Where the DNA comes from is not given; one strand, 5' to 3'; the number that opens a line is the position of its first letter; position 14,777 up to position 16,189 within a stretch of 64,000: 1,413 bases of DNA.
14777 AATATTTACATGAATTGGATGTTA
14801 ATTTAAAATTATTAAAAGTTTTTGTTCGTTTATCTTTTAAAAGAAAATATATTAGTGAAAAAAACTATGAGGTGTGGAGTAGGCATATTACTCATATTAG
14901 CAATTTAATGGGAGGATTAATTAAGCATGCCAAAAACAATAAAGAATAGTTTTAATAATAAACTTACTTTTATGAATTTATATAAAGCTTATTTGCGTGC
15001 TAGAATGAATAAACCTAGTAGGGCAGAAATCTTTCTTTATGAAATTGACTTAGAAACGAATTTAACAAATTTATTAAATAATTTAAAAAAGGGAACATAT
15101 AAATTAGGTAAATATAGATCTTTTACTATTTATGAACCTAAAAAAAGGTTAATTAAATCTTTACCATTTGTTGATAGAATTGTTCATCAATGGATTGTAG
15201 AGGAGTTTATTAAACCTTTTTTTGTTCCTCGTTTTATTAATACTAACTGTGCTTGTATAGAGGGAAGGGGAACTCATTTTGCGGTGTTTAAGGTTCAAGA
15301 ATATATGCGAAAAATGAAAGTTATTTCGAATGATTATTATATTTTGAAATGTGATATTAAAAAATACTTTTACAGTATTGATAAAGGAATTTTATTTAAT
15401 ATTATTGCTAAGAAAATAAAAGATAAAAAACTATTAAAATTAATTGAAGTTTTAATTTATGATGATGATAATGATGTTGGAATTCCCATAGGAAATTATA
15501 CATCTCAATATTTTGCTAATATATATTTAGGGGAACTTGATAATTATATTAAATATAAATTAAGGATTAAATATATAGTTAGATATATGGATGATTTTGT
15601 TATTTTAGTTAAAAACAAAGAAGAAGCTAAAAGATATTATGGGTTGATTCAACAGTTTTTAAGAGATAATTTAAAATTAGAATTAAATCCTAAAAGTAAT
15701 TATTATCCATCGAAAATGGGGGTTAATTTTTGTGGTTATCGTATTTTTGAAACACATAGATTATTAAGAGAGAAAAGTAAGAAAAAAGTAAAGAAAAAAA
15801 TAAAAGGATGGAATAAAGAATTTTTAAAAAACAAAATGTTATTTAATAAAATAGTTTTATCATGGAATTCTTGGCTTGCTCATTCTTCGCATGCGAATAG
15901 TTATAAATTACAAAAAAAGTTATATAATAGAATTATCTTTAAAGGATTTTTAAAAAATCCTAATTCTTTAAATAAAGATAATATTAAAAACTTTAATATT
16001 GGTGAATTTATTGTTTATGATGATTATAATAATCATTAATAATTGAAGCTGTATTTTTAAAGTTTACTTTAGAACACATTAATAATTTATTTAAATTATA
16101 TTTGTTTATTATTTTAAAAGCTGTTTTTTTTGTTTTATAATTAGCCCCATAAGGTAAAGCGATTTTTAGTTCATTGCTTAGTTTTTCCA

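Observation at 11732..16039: Complete diversity-generating retroelement: VR/TR pair with adenine-specific mismatches, Avd and a DGR-type RT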

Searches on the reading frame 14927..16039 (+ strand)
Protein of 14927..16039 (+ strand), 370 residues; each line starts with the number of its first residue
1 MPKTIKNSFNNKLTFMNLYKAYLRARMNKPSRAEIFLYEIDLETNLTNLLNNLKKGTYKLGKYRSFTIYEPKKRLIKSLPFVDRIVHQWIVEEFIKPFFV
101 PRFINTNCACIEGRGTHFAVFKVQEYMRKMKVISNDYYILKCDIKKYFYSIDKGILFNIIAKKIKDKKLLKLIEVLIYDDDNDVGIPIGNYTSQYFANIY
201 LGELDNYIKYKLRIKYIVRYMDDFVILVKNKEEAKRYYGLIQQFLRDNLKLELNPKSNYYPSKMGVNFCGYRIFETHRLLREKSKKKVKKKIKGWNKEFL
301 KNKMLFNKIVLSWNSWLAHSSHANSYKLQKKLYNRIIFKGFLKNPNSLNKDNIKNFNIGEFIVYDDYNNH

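Call 5: search_protein_families(library=pfam, proteins=[window:14927-16039:+], max_evalue=0.01)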
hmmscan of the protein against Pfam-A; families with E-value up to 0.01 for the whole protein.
window:14927-16039:+ (370 aa): 1 family
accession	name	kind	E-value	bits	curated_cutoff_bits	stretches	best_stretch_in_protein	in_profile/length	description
PF00078.32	RVT_1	-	1.8e-15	57.6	29.6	1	72-272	8-204/205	Reverse transcriptase (RNA-dependent DNA polymerase)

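Call 10: search_protein_families(library=ncbifam, proteins=[window:14927-16039:+], max_evalue=0.01)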
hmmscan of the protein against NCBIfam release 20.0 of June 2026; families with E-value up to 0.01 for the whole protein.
window:14927-16039:+ (370 aa): 4 families
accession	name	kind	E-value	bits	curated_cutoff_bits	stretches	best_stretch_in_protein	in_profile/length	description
TIGR04416.1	group_II_RT_mat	equivalog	3.6e-32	111.9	300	1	18-316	4-321/353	group II intron reverse transcriptase/maturase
NF041747.1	Drt3a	equivalog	2.2e-15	56.9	200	1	136-360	110-335/412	antiviral reverse transcriptase Drt3a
NF038233.2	retron_St85_RT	exception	5.1e-15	55.5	235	1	131-304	83-262/289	retron St85 family RNA-directed DNA polymerase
NF041749.1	Drt4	equivalog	1.3e-07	30.9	450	1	181-256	190-262/489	antiviral reverse transcriptase Drt4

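Call 14: find_homologous_proteins(query=window:14927-16039:+)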
Query window:14927-16039:+ (370 aa): 4556 proteins with E <= 0.001 among 7698 candidates; the best 120 are listed.
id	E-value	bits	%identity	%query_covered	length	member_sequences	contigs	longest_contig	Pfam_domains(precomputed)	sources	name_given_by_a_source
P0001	1.9e-242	822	100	100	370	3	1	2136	PF00078.33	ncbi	-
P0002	2.2e-150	519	68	93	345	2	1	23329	PF00078.33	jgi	jgi:retron-type reverse transcriptase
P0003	3.7e-141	489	62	95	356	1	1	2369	PF00078.33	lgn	-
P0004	3.6e-138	479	60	93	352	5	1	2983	PF00078.33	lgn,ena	-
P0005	1.4e-137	477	62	93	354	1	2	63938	PF00078.33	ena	-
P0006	1.7e-134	467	61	93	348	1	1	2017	PF00078.33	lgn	-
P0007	5.8e-134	465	62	92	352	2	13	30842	PF00078.33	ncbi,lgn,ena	-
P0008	5.0e-133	462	63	91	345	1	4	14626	PF00078.33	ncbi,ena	-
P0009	9.0e-133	461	61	94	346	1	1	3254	PF00078.33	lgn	-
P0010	3.0e-132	459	59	92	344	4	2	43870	PF00078.33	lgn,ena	-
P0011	4.2e-132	459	59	93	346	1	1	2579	PF00078.33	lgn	-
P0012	5.5e-132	458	61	92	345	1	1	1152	PF00078.33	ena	-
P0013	7.3e-132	458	62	92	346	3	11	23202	PF00078.33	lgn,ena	-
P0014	8.1e-131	455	58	93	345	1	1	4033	PF00078.33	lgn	-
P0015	3.7e-130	452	58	93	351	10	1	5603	PF00078.33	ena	-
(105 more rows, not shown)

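Call 15: search_solved_structures(query=window:14927-16039:+, max_evalue=0.001, show_alignments=1)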
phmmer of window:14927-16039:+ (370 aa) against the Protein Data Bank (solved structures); distinct sequences matched with E-value up to 0.001: 10.
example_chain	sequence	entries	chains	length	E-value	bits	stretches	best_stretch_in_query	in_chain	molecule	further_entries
8ub7_A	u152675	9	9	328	7.7e-51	176.5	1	4-325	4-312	Reverse transcriptase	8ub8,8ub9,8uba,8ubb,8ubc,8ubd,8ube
6ar1_A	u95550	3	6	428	1.4e-20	76.9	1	52-292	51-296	GsI-IIC RT | Trt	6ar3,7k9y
7uim_D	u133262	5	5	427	1.6e-15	60.3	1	11-293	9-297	Group II intron reverse transcriptase/maturase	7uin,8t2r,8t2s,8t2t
5hhl_A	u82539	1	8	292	6.9e-15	58.2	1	11-280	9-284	Retron-type reverse transcriptase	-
5hhj_A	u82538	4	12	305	1.2e-14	57.4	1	14-276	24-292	Retron-type reverse transcriptase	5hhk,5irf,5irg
8bgj_A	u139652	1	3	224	6.1e-13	51.8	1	108-227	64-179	RNA-directed DNA polymerase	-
5g2x_C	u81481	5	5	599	2.1e-10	43.5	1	43-216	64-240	GROUP II INTRON-ENCODED PROTEIN LTRA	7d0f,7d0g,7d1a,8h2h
7kft_D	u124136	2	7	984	2.3e-08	36.8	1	47-279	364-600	Cas6-RT-Cas1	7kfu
6me0_C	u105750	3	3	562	3.6e-08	36.1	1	138-299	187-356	Maturase reverse transcriptase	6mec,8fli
9z6y_A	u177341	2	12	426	6.9e-07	31.9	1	135-263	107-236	Drt3a reverse transcriptase protein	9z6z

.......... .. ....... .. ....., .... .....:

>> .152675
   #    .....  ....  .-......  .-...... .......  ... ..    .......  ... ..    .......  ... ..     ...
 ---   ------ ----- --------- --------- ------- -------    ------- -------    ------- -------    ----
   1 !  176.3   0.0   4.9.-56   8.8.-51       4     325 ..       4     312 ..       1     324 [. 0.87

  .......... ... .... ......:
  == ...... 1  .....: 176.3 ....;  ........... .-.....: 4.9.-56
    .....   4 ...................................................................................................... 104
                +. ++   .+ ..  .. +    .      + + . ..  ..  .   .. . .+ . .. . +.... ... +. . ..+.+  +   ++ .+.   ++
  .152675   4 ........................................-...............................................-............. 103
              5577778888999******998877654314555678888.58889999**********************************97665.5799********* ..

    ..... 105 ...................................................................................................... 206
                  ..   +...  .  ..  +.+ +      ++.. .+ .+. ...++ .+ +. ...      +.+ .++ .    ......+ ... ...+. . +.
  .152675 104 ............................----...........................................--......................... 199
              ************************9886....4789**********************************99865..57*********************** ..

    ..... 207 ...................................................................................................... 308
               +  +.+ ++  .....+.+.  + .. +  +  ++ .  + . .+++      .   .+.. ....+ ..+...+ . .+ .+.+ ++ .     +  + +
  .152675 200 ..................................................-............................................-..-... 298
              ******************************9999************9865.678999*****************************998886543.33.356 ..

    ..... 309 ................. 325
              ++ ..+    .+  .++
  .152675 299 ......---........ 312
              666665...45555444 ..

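Call 24: find_encoding_contigs(protein=P0002, flank=8000, max_places=3)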
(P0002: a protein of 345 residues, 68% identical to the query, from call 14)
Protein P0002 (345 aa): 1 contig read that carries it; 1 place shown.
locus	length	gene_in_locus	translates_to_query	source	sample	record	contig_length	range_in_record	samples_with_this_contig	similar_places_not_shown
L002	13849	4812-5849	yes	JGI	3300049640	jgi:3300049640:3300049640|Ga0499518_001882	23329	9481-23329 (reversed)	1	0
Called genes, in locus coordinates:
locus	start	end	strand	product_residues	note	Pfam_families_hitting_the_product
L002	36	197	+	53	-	-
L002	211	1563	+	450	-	PF02878:PGM_PMM_I, PF02879:PGM_PMM_II, PF02880:PGM_PMM_III, PF00408:PGM_PMM_IV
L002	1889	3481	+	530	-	PF07963:N_methyl (weak)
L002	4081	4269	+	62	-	PF01624:MutS_I (weak)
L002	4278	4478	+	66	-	-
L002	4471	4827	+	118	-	PF22296:bAvd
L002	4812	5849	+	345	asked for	PF00078:RVT_1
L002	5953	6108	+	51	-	-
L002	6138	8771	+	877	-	PF00580:UvrD-helicase, PF13245:AAA_19, PF13604:AAA_30 (faint), PF00580:UvrD-helicase, PF13538:UvrD_C_2 (faint), PF13361:UvrD_C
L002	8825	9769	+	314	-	PF01933:CofD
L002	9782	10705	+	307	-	PF10298:WhiA_N, PF14528:LAGLIDADG_3 (weak), PF14527:LAGLIDADG_WhiA, PF02650:HTH_WhiA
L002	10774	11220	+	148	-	PF01281:Ribosomal_L9_N, PF03948:Ribosomal_L9_C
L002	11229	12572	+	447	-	PF00772:DnaB, PF03796:DnaB_C, PF13481:AAA_25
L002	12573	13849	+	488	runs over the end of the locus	PF07501:G5, PF01551:Peptidase_M23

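Call 39: find_related_loci(query=window:14927-16039:+, collection=genome_contigs, flank=7000)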
Query window:14927-16039:+ (370 aa) in genome_contigs; peptide patterns used: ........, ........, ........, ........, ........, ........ (x = any residue, [..] = any of these).
168 stretches matched a pattern; 13 encode a relative of the query (tblastn E <= 1e-3); 13 distinct loci.
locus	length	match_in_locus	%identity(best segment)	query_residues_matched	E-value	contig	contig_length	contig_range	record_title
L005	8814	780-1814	58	1-345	5e-133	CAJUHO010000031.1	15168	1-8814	MAG TPA_asm: uncultured Bacilli bacterium isolate MGBC137871 genome assembly, contig: MGBC137871.31, whole genome shotgu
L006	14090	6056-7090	59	1-345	3e-130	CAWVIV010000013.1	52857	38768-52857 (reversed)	MAG: uncultured Bacilli bacterium isolate metabat2_pooled_metaflye.372 MAG genome assembly, contig: contig_39687, whole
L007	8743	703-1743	54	1-344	5e-121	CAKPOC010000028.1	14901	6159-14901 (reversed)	MAG: uncultured Clostridia bacterium isolate REFINED_METABAT215_TOP10_CONTIGS_1500_ASSEMBLY_K77_MERGED__Nepal_MoBio_Fibe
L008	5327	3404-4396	57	1-332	8e-119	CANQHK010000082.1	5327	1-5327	MAG: uncultured Bacilli bacterium isolate Lapin-030__bin61 genome assembly, contig: Lapin-030__NODE_18906_length_5327_co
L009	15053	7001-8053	55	1-351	4e-114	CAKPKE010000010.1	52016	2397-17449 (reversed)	MAG: uncultured Clostridia bacterium isolate REFINED_METABAT215_TOP10_CONTIGS_1500_ASSEMBLY_K77_MERGED__Hadza_MoBio_hadz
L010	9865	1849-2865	51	1-338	1e-105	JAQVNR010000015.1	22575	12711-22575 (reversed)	MAG: Bacilli bacterium isolate STF1_161 NODE_5399_length_22575_cov_6.932912_Sandtown_F1, whole genome shotgun sequence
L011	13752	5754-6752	47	1-333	2e-86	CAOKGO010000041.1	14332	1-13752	MAG TPA_asm: uncultured Clostridium sp. isolate SRR15604517_bin.1_metawrap_v1.3_MAG genome assembly, contig: NODE.3026_l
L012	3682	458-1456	47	1-333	5e-87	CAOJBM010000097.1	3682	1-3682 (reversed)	MAG TPA_asm: uncultured Tenericutes bacterium isolate SRR19759446_bin.44_metawrap_v1.3_MAG genome assembly, contig: NODE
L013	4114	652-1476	51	1-275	4e-86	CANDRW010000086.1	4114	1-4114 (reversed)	MAG TPA_asm: uncultured Clostridium sp. isolate SRR15214597_bin.43_metawrap_v1.3_MAG genome assembly, contig: NODE.8918_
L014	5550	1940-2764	51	1-275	6e-86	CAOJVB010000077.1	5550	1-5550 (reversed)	MAG TPA_asm: uncultured Clostridiaceae bacterium isolate SRR17684647_bin.47_metawrap_v1.3_MAG genome assembly, contig: N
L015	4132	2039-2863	51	1-275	4e-86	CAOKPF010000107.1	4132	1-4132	MAG TPA_asm: uncultured Clostridium sp. isolate SRR17684615_bin.9_metawrap_v1.3_MAG genome assembly, contig: NODE.19795_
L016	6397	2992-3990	46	1-333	1e-84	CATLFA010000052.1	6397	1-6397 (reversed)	MAG TPA_asm: uncultured Clostridiaceae bacterium isolate MGG08105_1680015421 genome assembly, contig: ERR3199605_7003, w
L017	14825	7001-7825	50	1-275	8e-84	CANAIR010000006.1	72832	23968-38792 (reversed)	MAG TPA_asm: uncultured Clostridium sp. isolate SRR15194757_bin.8_metawrap_v1.3_MAG genome assembly, contig: NODE_254_le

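Call 74: find_encoding_contigs(protein=P0005, flank=6000, max_places=1)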
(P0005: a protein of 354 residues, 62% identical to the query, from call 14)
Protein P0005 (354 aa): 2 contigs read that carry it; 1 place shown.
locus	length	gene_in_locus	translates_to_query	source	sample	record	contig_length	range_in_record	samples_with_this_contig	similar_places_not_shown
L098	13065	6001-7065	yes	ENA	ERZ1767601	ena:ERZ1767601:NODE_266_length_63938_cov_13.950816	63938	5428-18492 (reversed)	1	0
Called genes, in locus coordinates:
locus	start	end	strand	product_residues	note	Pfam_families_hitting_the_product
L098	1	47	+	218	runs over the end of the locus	-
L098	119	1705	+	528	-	-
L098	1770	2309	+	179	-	PF10628:CotE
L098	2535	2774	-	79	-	PF12844:HTH_19, PF13443:HTH_26 (weak), PF01381:HTH_3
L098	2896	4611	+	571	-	-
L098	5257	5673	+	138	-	PF01624:MutS_I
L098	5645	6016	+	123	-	PF22296:bAvd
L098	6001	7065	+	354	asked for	PF00078:RVT_1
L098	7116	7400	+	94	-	PF00886:Ribosomal_S16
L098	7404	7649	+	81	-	PF13083:KH_KhpA-B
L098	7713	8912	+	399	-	PF13375:RnfC_N (faint), PF01512:Complex1_51K, PF12837:Fer4_6 (faint), PF13746:Fer4_18 (faint), PF12838:Fer4_7, PF13187:Fer4_9 (weak), PF13237:Fer4_10, PF14697:Fer4_21 (weak), +3 more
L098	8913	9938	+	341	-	PF03116:NQR2_RnfD_RnfE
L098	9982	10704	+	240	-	-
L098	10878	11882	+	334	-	PF00318:Ribosomal_S2, PF07498:Rho_N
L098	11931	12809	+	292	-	PF25025:EF-Ts_N (faint), PF00889:EF_TS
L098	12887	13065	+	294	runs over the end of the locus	-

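Call 75: find_encoding_contigs(protein=P0007, flank=6000, max_places=1)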
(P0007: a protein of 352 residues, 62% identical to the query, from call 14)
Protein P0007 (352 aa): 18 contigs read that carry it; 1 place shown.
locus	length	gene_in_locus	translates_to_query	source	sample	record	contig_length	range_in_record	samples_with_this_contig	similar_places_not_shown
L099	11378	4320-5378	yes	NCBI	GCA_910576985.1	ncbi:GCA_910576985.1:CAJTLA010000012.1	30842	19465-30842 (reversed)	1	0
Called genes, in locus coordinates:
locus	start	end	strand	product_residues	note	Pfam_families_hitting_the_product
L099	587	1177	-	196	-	PF00293:NUDIX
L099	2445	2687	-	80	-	-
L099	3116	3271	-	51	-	-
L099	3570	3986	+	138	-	PF01624:MutS_I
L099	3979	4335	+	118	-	PF22296:bAvd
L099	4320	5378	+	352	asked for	PF00078:RVT_1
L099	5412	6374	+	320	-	PF01933:CofD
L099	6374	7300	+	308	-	PF10298:WhiA_N, PF14528:LAGLIDADG_3 (faint), PF14527:LAGLIDADG_WhiA, PF02650:HTH_WhiA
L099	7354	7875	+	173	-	PF09551:Spore_II_R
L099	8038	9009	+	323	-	PF01368:DHH, PF02272:DHHA1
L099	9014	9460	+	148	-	PF01281:Ribosomal_L9_N, PF03948:Ribosomal_L9_C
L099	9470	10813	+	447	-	PF00772:DnaB, PF03796:DnaB_C, PF13481:AAA_25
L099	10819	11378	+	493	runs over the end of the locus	PF01476:LysM (weak), PF07501:G5, PF01551:Peptidase_M23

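Call 76: find_encoding_contigs(protein=P0010, flank=6000, max_places=1)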
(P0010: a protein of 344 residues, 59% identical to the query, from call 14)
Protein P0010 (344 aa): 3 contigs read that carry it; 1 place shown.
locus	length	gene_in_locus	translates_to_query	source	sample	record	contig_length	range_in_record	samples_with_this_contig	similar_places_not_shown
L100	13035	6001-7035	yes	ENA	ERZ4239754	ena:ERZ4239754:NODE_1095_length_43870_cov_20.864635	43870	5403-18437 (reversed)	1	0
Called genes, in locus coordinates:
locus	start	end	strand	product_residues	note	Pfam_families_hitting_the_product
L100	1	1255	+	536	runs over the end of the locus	-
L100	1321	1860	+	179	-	PF10628:CotE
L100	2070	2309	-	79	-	PF12844:HTH_19, PF13560:HTH_31 (faint), PF01381:HTH_3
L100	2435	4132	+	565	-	-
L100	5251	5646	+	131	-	PF01624:MutS_I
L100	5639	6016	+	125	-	PF22296:bAvd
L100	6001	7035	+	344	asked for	PF00078:RVT_1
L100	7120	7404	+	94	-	PF00886:Ribosomal_S16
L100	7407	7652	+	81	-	PF13083:KH_KhpA-B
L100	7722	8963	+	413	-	PF13375:RnfC_N, PF01512:Complex1_51K, PF10531:SLBB, PF12797:Fer4_2 (faint), PF12838:Fer4_7 (weak), PF13187:Fer4_9 (weak), PF13237:Fer4_10, PF14697:Fer4_21 (weak), +3 more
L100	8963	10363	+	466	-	PF03116:NQR2_RnfD_RnfE, PF04205:FMN_bind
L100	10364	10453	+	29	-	-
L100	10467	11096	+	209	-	PF02508:Rnf-Nqr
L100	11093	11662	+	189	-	PF02508:Rnf-Nqr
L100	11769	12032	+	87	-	PF04060:FeS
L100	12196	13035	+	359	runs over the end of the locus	PF00318:Ribosomal_S2, PF07498:Rho_N (weak)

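Call 81: search_protein_families(library=padloc, proteins=[window:14927-16039:+, L003:14379-14675:+], max_evalue=0.001)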
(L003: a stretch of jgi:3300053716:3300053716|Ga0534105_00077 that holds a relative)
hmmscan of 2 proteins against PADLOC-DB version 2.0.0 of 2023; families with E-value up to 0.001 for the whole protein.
window:14927-16039:+ (370 aa): 44 families (the best 25 are shown)
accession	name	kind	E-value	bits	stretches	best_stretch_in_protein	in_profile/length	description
PDLC01136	RT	-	1.8e-40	137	1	17-276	10-261/263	RT (reverse transcriptase)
PDLC03779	RT_UG4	-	1.4e-28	97.9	1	19-319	10-303/307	DRT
PDLC02063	Cas1_IIIb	-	9.5e-26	88.5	1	41-317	41-289/617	-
PDLC03754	RT_UG17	-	5.2e-25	86.2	1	34-304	36-301/429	DRT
PDLC03764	RT_UG26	-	5e-22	76.2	1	128-300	120-299/398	DRT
PDLC03768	Drt3a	-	1.8e-20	71.8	1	135-303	133-300/411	DRT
PDLC03756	RT_UG19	-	1.6e-17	61.8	2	137-247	147-262/562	DRT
PDLC03755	RT_UG18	-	1.9e-17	61.7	1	19-281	9-269/295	DRT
PDLC03758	RT_UG20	-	5e-17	60.1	1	132-256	140-263/511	DRT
PDLC01607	RT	-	3.3e-16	57.9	1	75-271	20-159/161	"CAS-I,CAS-II,CAS-III,CAS-IV,CAS-V,CAS-VI; acquisition_associated"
PDLC03759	RT_UG21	-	3e-15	54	1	129-253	134-257/503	DRT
PDLC03774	RT_UG35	-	3.1e-15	53.5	1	124-258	446-583/938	DRT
PDLC03783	Drt8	-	2.1e-14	51.7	1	126-255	124-253/493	DRT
PDLC03785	RT_UG9_large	-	2.6e-14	50.4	1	49-254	280-494/772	DRT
PDLC02174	Drt3a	-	8.9e-14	49.5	1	134-290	107-267/403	-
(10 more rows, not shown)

L003:14379-14675:+ (98 aa): 0 families

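Call 82: search_protein_families(library=phrogs, proteins=[window:14927-16039:+, L003:14379-14675:+, L098:5257-5673:+], max_evalue=0.001)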
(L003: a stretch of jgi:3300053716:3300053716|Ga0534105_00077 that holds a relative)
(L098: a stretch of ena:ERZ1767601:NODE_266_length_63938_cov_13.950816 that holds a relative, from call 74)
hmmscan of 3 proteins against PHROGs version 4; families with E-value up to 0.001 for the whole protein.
window:14927-16039:+ (370 aa): 2 families
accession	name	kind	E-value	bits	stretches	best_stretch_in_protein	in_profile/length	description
phrog_1423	-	DNA, RNA and nucleotide metabolism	2e-115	388.1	1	1-345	95-447/1040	Reverse transcriptase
phrog_2825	-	DNA, RNA and nucleotide metabolism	1.4e-11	45.2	1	31-309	20-289/336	polymerase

L003:14379-14675:+ (98 aa): 1 family
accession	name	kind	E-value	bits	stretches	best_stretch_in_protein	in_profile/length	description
phrog_15655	-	unknown function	0.00053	20.4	1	23-85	55-118/276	-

L098:5257-5673:+ (138 aa): 1 family
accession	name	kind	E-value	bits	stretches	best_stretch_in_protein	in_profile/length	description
phrog_8439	-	unknown function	1.8e-07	30.7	1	4-85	8-93/853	-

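Call 87: search_dna_similar(query=window:14927-16039:+, collection=phages, mode=protein, max_rows=10)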
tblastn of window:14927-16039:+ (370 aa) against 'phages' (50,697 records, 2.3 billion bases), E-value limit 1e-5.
Records with a match: 117; places in all: 117; records where one place covers at least 80% of the query: 36.
Best place of each record, by identity: <60% 117.
By first word of the organism name: Bacteriophage 22; uncultured 16; Bacteroides 12; Faecalibacterium 11; Vibrio 6; Pseudomonas 6; CrAssphage 5; Bordetella 5; Burkholderia 4; Butyrivibrio 4; and 17 more.
By host as written in the record: - 53; Faecalibacterium prausnitzii 10; Bacillus alcalophilus CGMCC 1.3604 3; Butyrivibrio fibrisolvens DSM 3071 3; Helicobacter canis 3; Pseudoalteromonas elyakovii HL-AS1 2; Vibrio parahaemolyticus 2; Methanomassiliicoccales 2; and 34 more.
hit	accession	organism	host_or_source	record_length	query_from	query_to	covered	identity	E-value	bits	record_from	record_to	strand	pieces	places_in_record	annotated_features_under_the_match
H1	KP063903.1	Bacillus phage BalMu-1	Bacillus alcalophilus CGMCC 1.3604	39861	3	338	91%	39.9%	1e-51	190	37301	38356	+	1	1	retron-type RNA-directed DNA polymerase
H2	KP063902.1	Bacillus phage BalMu-1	Bacillus alcalophilus CGMCC 1.3604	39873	3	338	91%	39.9%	1e-51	190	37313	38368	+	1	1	retron-type RNA-directed DNA polymerase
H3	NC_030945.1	Bacillus phage BalMu-1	Bacillus alcalophilus CGMCC 1.3604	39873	3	338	91%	39.9%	1e-51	190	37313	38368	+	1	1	Reverse transcriptase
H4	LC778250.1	Aeromonas phage phiWae15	filtration agent for carassius auratus ...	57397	9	335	88%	38.6%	2e-52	192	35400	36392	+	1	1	RNA-directed DNA polymerase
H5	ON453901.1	Clostridium phage Saumur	Enterocloster clostridioformis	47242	3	332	89%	37.7%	7e-40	156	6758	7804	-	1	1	reverse transcriptase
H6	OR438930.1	Pseudoalteromonas phage proACA1-A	Pseudoalteromonas elyakovii HL-AS1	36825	4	334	89%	37.9%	4e-40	189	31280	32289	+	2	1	none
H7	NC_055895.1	uncultured phage cr7_1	human feces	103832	14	363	95%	35.5%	4e-24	109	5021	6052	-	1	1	Reverse transcriptase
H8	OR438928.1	Pseudoalteromonas phage ACA1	Pseudoalteromonas elyakovii HL-AS1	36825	15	334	86%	38.5%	3e-49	183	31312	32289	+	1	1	reverse transcriptase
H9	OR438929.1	Pseudoalteromonas phage ACA2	Pseudoalteromonas nigrifaciens HL-AS2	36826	15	334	86%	38.5%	3e-49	183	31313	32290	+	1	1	reverse transcriptase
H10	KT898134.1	Aeromonas phage phiARM81mr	Aeromonas sp. ARM81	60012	9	334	88%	37.0%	7e-50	185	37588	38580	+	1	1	retron-type RNA-directed DNA polymerase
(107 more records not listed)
